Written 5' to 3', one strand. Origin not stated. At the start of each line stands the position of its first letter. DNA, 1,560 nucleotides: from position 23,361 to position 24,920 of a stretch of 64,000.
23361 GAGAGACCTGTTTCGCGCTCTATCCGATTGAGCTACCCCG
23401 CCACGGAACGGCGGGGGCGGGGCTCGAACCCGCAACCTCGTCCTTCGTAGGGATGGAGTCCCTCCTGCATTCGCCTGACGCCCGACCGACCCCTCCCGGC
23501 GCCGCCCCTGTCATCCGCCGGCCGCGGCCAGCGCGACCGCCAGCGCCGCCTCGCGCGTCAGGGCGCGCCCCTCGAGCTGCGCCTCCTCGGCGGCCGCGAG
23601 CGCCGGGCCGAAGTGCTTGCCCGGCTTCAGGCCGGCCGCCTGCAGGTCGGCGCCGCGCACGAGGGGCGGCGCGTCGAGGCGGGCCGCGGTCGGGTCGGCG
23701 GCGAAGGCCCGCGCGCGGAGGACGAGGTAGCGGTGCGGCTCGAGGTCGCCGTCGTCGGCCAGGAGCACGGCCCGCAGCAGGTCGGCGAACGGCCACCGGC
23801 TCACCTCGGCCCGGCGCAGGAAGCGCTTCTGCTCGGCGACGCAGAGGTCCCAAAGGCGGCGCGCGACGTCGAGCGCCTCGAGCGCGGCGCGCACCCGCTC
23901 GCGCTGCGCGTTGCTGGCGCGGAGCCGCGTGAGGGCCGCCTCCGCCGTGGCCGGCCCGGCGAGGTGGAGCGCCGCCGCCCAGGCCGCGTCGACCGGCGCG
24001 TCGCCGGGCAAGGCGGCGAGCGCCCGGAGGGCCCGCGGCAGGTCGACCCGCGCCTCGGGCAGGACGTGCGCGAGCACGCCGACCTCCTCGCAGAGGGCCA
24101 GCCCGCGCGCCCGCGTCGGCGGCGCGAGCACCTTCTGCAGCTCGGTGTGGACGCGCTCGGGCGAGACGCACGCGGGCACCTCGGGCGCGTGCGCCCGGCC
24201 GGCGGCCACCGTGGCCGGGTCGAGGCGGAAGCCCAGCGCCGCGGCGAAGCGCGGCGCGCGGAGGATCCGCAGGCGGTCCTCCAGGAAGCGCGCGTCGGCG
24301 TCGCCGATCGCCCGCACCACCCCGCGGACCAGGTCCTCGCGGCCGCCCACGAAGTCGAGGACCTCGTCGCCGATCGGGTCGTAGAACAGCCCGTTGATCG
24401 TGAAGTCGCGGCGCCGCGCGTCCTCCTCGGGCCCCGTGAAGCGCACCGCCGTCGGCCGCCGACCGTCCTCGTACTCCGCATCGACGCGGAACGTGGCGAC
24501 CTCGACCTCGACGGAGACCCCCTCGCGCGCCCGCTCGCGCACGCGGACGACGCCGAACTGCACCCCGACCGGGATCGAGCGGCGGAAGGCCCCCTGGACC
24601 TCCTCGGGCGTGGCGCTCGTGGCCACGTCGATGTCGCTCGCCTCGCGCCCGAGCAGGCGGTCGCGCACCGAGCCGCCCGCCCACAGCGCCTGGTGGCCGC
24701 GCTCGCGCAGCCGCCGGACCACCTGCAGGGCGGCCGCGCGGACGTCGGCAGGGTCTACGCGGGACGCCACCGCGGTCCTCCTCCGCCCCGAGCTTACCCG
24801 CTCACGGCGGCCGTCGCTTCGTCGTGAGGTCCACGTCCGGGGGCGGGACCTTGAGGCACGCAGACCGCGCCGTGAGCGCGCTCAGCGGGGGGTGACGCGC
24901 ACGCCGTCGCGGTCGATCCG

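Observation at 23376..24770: Permuted tRNA encodes no CCA and sits immediately downstream of the CCA-adding enzyme gene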

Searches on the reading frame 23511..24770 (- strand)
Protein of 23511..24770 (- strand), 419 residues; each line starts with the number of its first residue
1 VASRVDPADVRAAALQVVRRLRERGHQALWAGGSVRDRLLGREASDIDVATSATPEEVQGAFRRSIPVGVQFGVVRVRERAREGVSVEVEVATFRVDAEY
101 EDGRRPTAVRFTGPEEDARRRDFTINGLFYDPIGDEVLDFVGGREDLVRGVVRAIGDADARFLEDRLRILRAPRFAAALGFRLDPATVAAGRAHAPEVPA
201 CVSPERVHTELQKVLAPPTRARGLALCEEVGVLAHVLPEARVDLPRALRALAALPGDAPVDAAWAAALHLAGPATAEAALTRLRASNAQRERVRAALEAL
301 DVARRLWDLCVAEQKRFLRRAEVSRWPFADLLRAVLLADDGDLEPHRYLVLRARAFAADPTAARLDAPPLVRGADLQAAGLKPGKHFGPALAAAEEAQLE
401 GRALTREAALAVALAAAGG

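Call 10: search_protein_families(library=pfam, proteins=[window:23511-24770:-], max_evalue=0.001)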
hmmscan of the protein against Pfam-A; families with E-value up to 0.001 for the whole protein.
window:23511-24770:- (419 aa): 3 families
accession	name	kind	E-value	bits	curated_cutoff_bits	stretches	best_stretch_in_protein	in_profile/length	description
PF01743.26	PolyA_pol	-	8e-33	113.9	23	1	31-153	4-126/126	Poly A polymerase head domain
PF12627.12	PolyA_pol_RNAbd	-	1.9e-09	37.6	22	1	180-240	1-60/64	Probable RNA and SrmB- binding site of polymerase A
PF13735.12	tRNA_NucTran2_2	-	8.9e-07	29.4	27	0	371-410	105-145/149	tRNA nucleotidyltransferase domain 2 putative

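Call 11: search_protein_families(library=ncbifam, proteins=[window:23511-24770:-], max_evalue=0.001)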
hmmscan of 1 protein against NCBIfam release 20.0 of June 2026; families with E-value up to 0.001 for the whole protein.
window:23511-24770:- (419 aa): 8 families
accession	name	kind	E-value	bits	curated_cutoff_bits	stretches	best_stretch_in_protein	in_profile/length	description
NF009814.0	PRK13299.1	equivalog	3.6e-66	223.8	290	1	13-300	8-289/396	CCA tRNA nucleotidyltransferase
TIGR01942.1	pcnB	subfamily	5.1e-53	180.4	305.65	1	9-241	13-242/425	polynucleotide adenylyltransferase PcnB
TIGR02692.1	tRNA_CCA_actino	equivalog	4.8e-37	127.7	438.8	1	14-240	16-243/466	CCA tRNA nucleotidyltransferase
NF008634.1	PRK11623.1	equivalog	3.6e-33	114.8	702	1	8-189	43-233/469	polynucleotide adenylyltransferase PcnB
NF008137.0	PRK10885.1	equivalog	1.8e-21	76.5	451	1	31-240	6-210/409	multifunctional CCA addition/repair protein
NF009813.0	PRK13298.1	equivalog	2.1e-12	46.7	606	1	115-216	85-186/417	tRNA CCA-pyrophosphorylase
NF041569.1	A-tRNAntase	equivalog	2.8e-10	39.1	1440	1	31-189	485-643/880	A-adding tRNA nucleotidyltransferase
NF009811.0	PRK13296.1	equivalog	2.5e-07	29.9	469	1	31-180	6-146/360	CCA tRNA nucleotidyltransferase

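Call 19: find_related_loci(query=window:23511-24770:-, collection=genome_contigs, flank=6000)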
Query window:23511-24770:- (419 aa) in genome_contigs; peptide patterns used: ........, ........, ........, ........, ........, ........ (x = any residue, [..] = any of these).
599 stretches matched a pattern (row limit reached: there are more); 302 encode a relative of the query (tblastn E <= 1e-3); the best 80 are kept; 80 distinct loci.
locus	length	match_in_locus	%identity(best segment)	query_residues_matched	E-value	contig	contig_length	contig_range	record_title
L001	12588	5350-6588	88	1-407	0e+0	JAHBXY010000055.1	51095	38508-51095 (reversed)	MAG: Planctomycetota bacterium isolate ACE_PLA31 PLA31_55, whole genome shotgun sequence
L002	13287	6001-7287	43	9-411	1e-90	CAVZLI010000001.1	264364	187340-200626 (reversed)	MAG: uncultured Verrucomicrobiae bacterium isolate MFD03804.bin.2.131 genome assembly, contig: contig_17013, whole genom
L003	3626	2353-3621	44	11-407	9e-91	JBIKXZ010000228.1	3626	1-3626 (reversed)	MAG: Chthoniobacterales bacterium isolate ME2015-10-06_3300042338_group6_bin30 Rohwer_bin2570_scaffold_20556_c1, whole g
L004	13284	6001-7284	44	8-410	2e-89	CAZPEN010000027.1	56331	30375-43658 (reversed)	MAG TPA_asm: uncultured Chthoniobacter sp. isolate binchicken_co322_17 genome assembly, contig: NODE_1056_length_56331_c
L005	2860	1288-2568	44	12-412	1e-88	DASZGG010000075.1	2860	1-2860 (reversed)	MAG TPA_asm: Chthoniobacterales bacterium isolate SMAG_U6542 k141_3236712, whole genome shotgun sequence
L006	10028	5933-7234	43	12-419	9e-87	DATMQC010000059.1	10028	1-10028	MAG TPA_asm: Chthoniobacterales bacterium isolate SMAG_U12918 k141_3454048, whole genome shotgun sequence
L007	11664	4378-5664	44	9-411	5e-86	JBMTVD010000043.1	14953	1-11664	MAG: Chthoniobacterales bacterium isolate LKB_V8_S20_100percent_par_LKB_V8_S20_metabat.78_sub NODE_2586_length_14953_cov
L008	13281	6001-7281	43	10-411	3e-85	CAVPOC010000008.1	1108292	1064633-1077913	MAG: uncultured Verrucomicrobiae bacterium isolate MFD00072.bin.1.109 genome assembly, contig: contig_3559, whole genome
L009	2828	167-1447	43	10-411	5e-87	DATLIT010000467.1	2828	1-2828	MAG TPA_asm: Terrimicrobiaceae bacterium isolate SMAG_U13676 k141_494199, whole genome shotgun sequence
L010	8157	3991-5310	43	11-412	9e-85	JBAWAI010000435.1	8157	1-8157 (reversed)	MAG: Terriglobales bacterium isolate MFD09463_ilm_asm_bin1 k127_63068, whole genome shotgun sequence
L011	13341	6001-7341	43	11-414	4e-83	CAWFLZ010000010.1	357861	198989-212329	MAG: uncultured Acidobacteriaceae bacterium isolate MFD06714.bin.1.121 genome assembly, contig: contig_5826, whole genom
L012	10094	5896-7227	44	11-412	1e-81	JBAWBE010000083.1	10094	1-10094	MAG: Terriglobales bacterium isolate MFD09399_ilm_asm_bin21 k127_101437, whole genome shotgun sequence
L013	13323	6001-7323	42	8-410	1e-80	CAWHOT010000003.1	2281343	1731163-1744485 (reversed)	MAG: uncultured Acidobacteriaceae bacterium isolate MFD09222.bin.1.228 genome assembly, contig: contig_47238, whole geno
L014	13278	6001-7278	41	10-410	5e-80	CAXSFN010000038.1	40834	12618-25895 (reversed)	MAG: uncultured Chthoniobacterales bacterium isolate private_X4_metawrap_bin.1 genome assembly, contig: private_X4_metaw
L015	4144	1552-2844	41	10-413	7e-80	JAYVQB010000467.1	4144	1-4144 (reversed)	MAG: Verrucomicrobiota bacterium isolate GL72_UP_concoct_2 GL72_UP_concoct_2_466, whole genome shotgun sequence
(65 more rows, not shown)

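Call 24: find_homologous_proteins(query=window:23511-24770:-, max_evalue=1e-30)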
Query window:23511-24770:- (419 aa): 5573 proteins with E <= 1e-30 among 8000 candidates; the best 120 are listed.
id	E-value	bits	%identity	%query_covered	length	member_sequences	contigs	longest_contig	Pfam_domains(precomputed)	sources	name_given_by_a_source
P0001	9.0e-259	876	100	100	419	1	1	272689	PF01743.27,PF12627.13,PF13735.13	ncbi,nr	ncbi:MAG: CCA tRNA nucleotidyltransferase [Planctomycetes bacterium]|nr:CCA tRNA nucleotidyltransfer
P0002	3.8e-222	756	88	97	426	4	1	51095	PF01743.27,PF12627.13,PF13735.13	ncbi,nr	ncbi:MAG: CCA tRNA nucleotidyltransferase [Planctomycetes bacterium]|nr:CCA tRNA nucleotidyltransfer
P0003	9.2e-192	656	79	96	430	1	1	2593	PF01743.27,PF12627.13,PF13735.13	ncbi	-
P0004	1.8e-187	641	78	96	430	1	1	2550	PF01743.27,PF12627.13,PF13735.13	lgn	-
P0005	8.4e-185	633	77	97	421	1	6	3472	PF01743.27,PF12627.13,PF13735.13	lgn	-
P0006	5.2e-184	630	77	99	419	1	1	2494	PF01743.27,PF12627.13,PF13735.13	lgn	-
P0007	4.0e-179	614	74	98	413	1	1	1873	PF01743.27,PF12627.13,PF13735.13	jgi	jgi:poly(A) polymerase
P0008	7.3e-177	607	74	98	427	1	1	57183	PF01743.27,PF12627.13,PF13735.13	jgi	jgi:poly(A) polymerase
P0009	8.2e-168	577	71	98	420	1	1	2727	PF01743.27,PF12627.13,PF13735.13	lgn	-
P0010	6.9e-163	561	69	98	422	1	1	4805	PF01743.27,PF12627.13,PF13735.13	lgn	-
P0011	6.0e-142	492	66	94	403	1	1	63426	PF01743.27,PF12627.13,PF13735.13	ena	-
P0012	1.1e-135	471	63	96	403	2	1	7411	PF01743.27,PF12627.13,PF13735.13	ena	-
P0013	7.9e-131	455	62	94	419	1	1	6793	PF01743.27,PF12627.13,PF13735.13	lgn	-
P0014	2.6e-129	450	60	94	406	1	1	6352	PF01743.27,PF12627.13,PF13735.13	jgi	jgi:poly(A) polymerase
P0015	6.3e-125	436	58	97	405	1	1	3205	PF01743.27,PF12627.13,PF13735.13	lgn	-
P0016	2.3e-124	434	60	95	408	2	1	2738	PF01743.27,PF12627.13,PF13735.13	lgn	-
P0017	6.9e-119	416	57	94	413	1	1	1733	PF01743.27,PF12627.13,PF13735.13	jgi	jgi:poly(A) polymerase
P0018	4.4e-116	406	56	96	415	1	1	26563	PF01743.27,PF12627.13,PF13735.13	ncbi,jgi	jgi:poly(A) polymerase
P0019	1.4e-113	398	57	93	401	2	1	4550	PF01743.27,PF12627.13,PF13735.13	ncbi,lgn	-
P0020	2.6e-112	394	54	94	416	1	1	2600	PF01743.27,PF12627.13,PF13735.13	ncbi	-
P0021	2.8e-112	394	56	94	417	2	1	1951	PF01743.27,PF12627.13,PF13735.13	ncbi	-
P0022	9.1e-111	389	54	93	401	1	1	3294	PF01743.27,PF12627.13,PF13735.13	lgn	-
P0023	8.9e-110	386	56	93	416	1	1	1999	PF01743.27,PF12627.13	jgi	jgi:poly(A) polymerase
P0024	1.9e-108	381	54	93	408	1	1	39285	PF01743.27,PF12627.13,PF13735.13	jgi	jgi:poly(A) polymerase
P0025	7.7e-108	379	54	97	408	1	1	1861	PF01743.27,PF12627.13,PF13735.13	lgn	-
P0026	4.5e-106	373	54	98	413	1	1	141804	PF01743.27,PF12627.13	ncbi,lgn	ncbi:MAG: CCA tRNA nucleotidyltransferase [Planctomycetota bacterium]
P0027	3.9e-103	364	53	94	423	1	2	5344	PF01743.27,PF12627.13,PF13735.13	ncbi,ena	-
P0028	7.5e-103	363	54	94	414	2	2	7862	PF01743.27,PF12627.13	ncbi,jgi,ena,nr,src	ncbi:MAG TPA: CCA tRNA nucleotidyltransferase [Planctomycetota bacterium]|nr:CCA tRNA nucleotidyltra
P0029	1.8e-101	358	53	94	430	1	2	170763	PF01743.27,PF12627.13,PF13735.13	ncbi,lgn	ncbi:MAG: CCA tRNA nucleotidyltransferase [Planctomycetota bacterium]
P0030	1.0e-100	356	53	94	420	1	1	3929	PF01743.27,PF12627.13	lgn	-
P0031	1.8e-100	355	52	95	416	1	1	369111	PF01743.27,PF12627.13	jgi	jgi:poly(A) polymerase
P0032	4.5e-100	354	52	95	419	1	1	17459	PF01743.27,PF12627.13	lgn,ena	-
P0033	3.5e-99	351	52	94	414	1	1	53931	PF01743.27,PF12627.13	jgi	jgi:poly(A) polymerase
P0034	8.7e-99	349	52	95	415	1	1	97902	PF01743.27,PF12627.13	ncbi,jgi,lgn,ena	jgi:poly(A) polymerase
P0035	2.6e-96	341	52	94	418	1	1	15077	PF01743.27,PF12627.13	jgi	jgi:poly(A) polymerase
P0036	2.3e-91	325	50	96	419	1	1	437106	PF01743.27,PF12627.13,PF13735.13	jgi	jgi:poly(A) polymerase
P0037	7.8e-89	317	49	94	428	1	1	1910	PF01743.27,PF12627.13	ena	-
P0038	5.8e-87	311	45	96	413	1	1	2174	PF01743.27,PF12627.13,PF13735.13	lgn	-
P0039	4.7e-86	308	46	96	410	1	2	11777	PF01743.27,PF12627.13,PF13735.13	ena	-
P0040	1.2e-85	306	45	98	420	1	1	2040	PF01743.27,PF12627.13,PF13735.13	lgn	-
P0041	2.4e-85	305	47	96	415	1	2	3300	PF01743.27,PF12627.13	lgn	-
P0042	3.4e-85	305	46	96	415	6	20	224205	PF01743.27,PF12627.13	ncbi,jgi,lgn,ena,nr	ncbi:MAG TPA: CCA tRNA nucleotidyltransferase [Phycisphaerae bacterium]|jgi:poly(A) polymerase|nr:CC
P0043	4.6e-85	304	45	96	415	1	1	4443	PF01743.27,PF12627.13,PF13735.13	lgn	-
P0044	5.7e-85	304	44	95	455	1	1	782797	PF01743.27,PF12627.13,PF01966.29,PF13735.13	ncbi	-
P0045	6.2e-85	304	50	94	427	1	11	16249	PF01743.27,PF12627.13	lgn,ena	-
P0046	1.7e-84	302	47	95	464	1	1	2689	PF01743.27,PF12627.13,PF01966.29,PF13735.13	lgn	-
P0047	2.1e-84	302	47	96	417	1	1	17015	PF01743.27,PF12627.13,PF13735.13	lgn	-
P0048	3.7e-84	301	47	96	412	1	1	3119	PF01743.27,PF12627.13,PF13735.13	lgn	-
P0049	3.9e-84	301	44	97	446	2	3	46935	PF01743.27,PF12627.13,PF01966.29,PF13735.13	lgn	-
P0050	4.7e-84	301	47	95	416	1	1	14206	PF01743.27,PF12627.13,PF13735.13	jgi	jgi:poly(A) polymerase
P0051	9.3e-84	300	42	97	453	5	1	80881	PF01743.27,PF12627.13,PF01966.29,PF13735.13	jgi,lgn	jgi:poly(A) polymerase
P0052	1.2e-83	300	42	98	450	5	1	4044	PF01743.27,PF12627.13,PF01966.29,PF13735.13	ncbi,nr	ncbi:MAG TPA: CCA tRNA nucleotidyltransferase [Chthoniobacterales bacterium]|nr:CCA tRNA nucleotidyl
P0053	1.4e-83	299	44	96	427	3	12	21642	PF01743.27,PF12627.13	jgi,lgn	jgi:poly(A) polymerase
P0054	2.3e-83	299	43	96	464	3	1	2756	PF01743.27,PF12627.13,PF01966.29,PF13735.13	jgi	jgi:putative nucleotidyltransferase with HDIG domain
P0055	2.3e-83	299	48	98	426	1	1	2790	PF01743.27,PF12627.13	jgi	jgi:tRNA nucleotidyltransferase/poly(A) polymerase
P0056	2.6e-83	299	44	96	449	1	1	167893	PF01743.27,PF12627.13,PF01966.29,PF13735.13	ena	-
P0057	2.7e-83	298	45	95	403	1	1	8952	PF01743.27,PF12627.13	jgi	jgi:poly(A) polymerase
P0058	2.7e-83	298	44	96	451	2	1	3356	PF01743.27,PF12627.13,PF01966.29,PF13735.13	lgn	-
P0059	4.3e-83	298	44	96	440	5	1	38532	PF01743.27,PF12627.13,PF01966.29,PF13735.13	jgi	-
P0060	5.1e-83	298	46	96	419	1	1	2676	PF01743.27,PF12627.13,PF13735.13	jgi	jgi:poly(A) polymerase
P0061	5.7e-83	297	42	98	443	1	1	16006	PF01743.27,PF12627.13,PF01966.29,PF13735.13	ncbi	-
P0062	1.1e-82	297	45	96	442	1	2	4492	PF01743.27,PF12627.13,PF01966.29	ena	-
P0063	1.3e-82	296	48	96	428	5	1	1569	PF01743.27,PF12627.13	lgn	-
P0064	1.3e-82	296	44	95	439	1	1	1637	PF01743.27,PF12627.13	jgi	jgi:tRNA nucleotidyltransferase/poly(A) polymerase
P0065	1.5e-82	296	47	96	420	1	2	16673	PF01743.27,PF12627.13,PF13735.13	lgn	-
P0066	1.7e-82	296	47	95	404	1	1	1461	PF01743.27,PF12627.13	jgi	jgi:poly(A) polymerase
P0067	1.7e-82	296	45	93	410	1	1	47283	PF01743.27,PF12627.13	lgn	-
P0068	1.7e-82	296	43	99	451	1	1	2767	PF01743.27,PF12627.13,PF01966.29,PF13735.13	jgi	jgi:tRNA nucleotidyltransferase/poly(A) polymerase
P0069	1.9e-82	296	44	99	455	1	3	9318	PF01743.27,PF12627.13,PF01966.29,PF13735.13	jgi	jgi:tRNA nucleotidyltransferase/poly(A) polymerase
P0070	2.0e-82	296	47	96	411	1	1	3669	PF01743.27,PF12627.13,PF13735.13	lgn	-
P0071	2.1e-82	296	45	95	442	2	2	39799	PF01743.27,PF12627.13,PF01966.29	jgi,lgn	-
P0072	2.6e-82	295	44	99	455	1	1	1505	PF01743.27,PF12627.13,PF01966.29,PF13735.13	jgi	jgi:tRNA nucleotidyltransferase/poly(A) polymerase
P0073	2.8e-82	295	46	98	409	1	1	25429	PF01743.27,PF12627.13,PF13735.13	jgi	jgi:tRNA nucleotidyltransferase/poly(A) polymerase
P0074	4.6e-82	294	44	96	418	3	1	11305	PF01743.27,PF12627.13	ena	-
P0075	5.7e-82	294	43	99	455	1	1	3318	PF01743.27,PF12627.13,PF01966.29,PF13735.13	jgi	jgi:tRNA nucleotidyltransferase/poly(A) polymerase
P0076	8.4e-82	294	41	97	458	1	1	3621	PF01743.27,PF12627.13,PF01966.29,PF13735.13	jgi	jgi:poly(A) polymerase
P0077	2.6e-81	292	46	97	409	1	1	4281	PF01743.27,PF12627.13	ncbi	-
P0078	3.2e-81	292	48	96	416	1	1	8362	PF01743.27,PF12627.13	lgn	-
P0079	3.5e-81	292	44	95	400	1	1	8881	PF01743.27,PF12627.13,PF13735.13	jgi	jgi:poly(A) polymerase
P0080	3.5e-81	292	45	97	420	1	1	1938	PF01743.27,PF12627.13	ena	-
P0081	5.3e-81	291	43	97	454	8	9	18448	PF01743.27,PF12627.13,PF01966.29,PF13735.13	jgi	jgi:tRNA nucleotidyltransferase/poly(A) polymerase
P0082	6.1e-81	291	48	98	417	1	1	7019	PF01743.27,PF12627.13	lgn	-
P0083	6.5e-81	291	45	95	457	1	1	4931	PF01743.27,PF12627.13,PF01966.29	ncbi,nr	ncbi:MAG: CCA tRNA nucleotidyltransferase [Planctomycetes bacterium]|nr:CCA tRNA nucleotidyltransfer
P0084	1.0e-80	290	43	95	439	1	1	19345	PF01743.27,PF12627.13,PF01966.29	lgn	-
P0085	1.2e-80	290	46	96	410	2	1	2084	PF01743.27,PF12627.13,PF13735.13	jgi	-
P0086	1.5e-80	289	45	96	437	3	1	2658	PF01743.27,PF12627.13,PF01966.29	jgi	jgi:poly(A) polymerase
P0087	1.6e-80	289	44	97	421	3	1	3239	PF01743.27,PF12627.13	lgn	-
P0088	2.9e-80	289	46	98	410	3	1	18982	PF01743.27,PF12627.13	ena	-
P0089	3.0e-80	288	45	96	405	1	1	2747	PF01743.27,PF12627.13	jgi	jgi:poly(A) polymerase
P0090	3.0e-80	288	45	98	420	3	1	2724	PF01743.27,PF12627.13,PF13735.13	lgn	-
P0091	3.0e-80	288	45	98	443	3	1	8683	PF01743.27,PF12627.13,PF01966.29,PF13735.13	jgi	jgi:poly(A) polymerase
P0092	3.2e-80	288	43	96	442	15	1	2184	PF01743.27,PF12627.13,PF01966.29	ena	-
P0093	3.3e-80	288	47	95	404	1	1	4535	PF01743.27,PF12627.13,PF13735.13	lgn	-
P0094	3.5e-80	288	41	98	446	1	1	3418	PF01743.27,PF12627.13,PF01966.29,PF13735.13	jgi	jgi:tRNA nucleotidyltransferase/poly(A) polymerase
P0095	3.8e-80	288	45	96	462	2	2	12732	PF01743.27,PF12627.13,PF01966.29,PF13735.13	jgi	jgi:poly(A) polymerase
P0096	4.2e-80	288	44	97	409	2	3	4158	PF01743.27,PF12627.13,PF13735.13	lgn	-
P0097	4.3e-80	288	46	96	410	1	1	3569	PF01743.27,PF12627.13,PF13735.13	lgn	-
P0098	4.8e-80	288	41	96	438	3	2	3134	PF01743.27,PF12627.13,PF01966.29,PF13735.13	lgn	-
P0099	1.3e-79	286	46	98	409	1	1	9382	PF01743.27,PF12627.13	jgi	jgi:tRNA nucleotidyltransferase/poly(A) polymerase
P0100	1.3e-79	286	44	95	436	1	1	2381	PF01743.27,PF12627.13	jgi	jgi:poly(A) polymerase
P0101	1.9e-79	286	43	96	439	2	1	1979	PF01743.27,PF12627.13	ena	-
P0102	2.1e-79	286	44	96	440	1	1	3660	PF01743.27,PF12627.13,PF01966.29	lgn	-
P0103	2.2e-79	286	46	97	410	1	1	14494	PF01743.27,PF12627.13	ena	-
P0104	2.5e-79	285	46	96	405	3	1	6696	PF01743.27,PF12627.13,PF13735.13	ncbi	ncbi:MAG: poly(A) polymerase [Phycisphaerae bacterium]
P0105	2.5e-79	285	45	97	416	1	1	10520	PF01743.27,PF12627.13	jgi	-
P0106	2.9e-79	285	44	95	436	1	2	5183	PF01743.27,PF12627.13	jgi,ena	jgi:poly(A) polymerase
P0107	2.9e-79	285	43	95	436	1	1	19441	PF01743.27,PF12627.13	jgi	jgi:poly(A) polymerase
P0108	3.1e-79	285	45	96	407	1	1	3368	PF01743.27,PF12627.13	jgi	jgi:poly(A) polymerase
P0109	4.6e-79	285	42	96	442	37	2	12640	PF01743.27,PF12627.13,PF01966.29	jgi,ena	-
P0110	5.2e-79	284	61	55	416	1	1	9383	PF01743.27,PF12627.13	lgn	-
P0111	6.7e-79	284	42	95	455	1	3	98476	PF01743.27,PF12627.13,PF01966.29,PF13735.13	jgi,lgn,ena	jgi:tRNA nucleotidyltransferase/poly(A) polymerase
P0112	7.4e-79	284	45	98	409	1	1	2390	PF01743.27,PF12627.13,PF13735.13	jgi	jgi:poly(A) polymerase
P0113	9.0e-79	284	45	95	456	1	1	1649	PF01743.27,PF12627.13,PF01966.29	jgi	jgi:poly(A) polymerase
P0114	9.3e-79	284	46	96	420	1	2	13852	PF01743.27,PF12627.13,PF13735.13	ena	-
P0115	9.9e-79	283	46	97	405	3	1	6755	PF01743.27,PF12627.13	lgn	-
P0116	1.0e-78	283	48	95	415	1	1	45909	PF01743.27,PF12627.13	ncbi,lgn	-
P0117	1.2e-78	283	48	97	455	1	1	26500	PF01743.27,PF12627.13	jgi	jgi:poly(A) polymerase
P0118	1.3e-78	283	45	96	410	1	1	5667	PF01743.27,PF12627.13,PF13735.13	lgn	-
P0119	1.7e-78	283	44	98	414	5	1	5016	PF01743.27,PF12627.13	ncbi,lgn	-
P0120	1.7e-78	283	42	98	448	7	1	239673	PF01743.27,PF12627.13,PF01966.29,PF13735.13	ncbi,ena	ncbi:MAG: CCA tRNA nucleotidyltransferase [Chthoniobacterales bacterium]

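Call 26: find_encoding_contigs(protein=P0008, flank=8000, max_places=1)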
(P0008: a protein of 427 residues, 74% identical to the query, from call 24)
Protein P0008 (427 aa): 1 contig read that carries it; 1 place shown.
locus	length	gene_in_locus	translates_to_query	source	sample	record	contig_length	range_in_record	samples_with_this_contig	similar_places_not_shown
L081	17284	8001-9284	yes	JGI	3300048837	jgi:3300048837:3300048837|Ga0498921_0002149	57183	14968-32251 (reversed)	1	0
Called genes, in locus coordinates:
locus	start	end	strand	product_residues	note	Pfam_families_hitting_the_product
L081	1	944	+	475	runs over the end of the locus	PF07238:PilZ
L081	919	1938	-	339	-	PF01207:Dus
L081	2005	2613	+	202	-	PF13378:MR_MLE_C (weak)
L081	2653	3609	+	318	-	PF00005:ABC_tran, PF13304:AAA_21 (weak)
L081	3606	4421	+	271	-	PF12679:ABC2_membrane_2, PF10920:DUF2705 (weak), PF12730:ABC2_membrane_4 (weak)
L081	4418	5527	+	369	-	-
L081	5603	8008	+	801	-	PF00069:Pkinase, PF07714:PK_Tyr_Ser-Thr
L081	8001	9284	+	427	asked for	PF01743:PolyA_pol, PF12627:PolyA_pol_RNAbd (weak), PF13735:tRNA_NucTran2_2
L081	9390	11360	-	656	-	PF14446:Prok-RING_1 (weak), PF07660:STN (faint), PF21305:type_II_gspD_N0 (faint)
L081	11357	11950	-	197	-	PF07638:Sigma70_ECF, PF04542:Sigma70_r2, PF08281:Sigma70_r4_2 (weak)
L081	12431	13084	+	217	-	PF00574:CLP_protease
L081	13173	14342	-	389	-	PF22612:GH113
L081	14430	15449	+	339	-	-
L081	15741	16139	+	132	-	-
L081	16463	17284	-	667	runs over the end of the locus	PF13185:GAF_2, PF01590:GAF, PF13492:GAF_3, PF00158:Sigma54_activat, PF14532:Sigma54_activ_2, PF07724:AAA_2, PF07728:AAA_5, PF25601:AAA_lid_14, +2 more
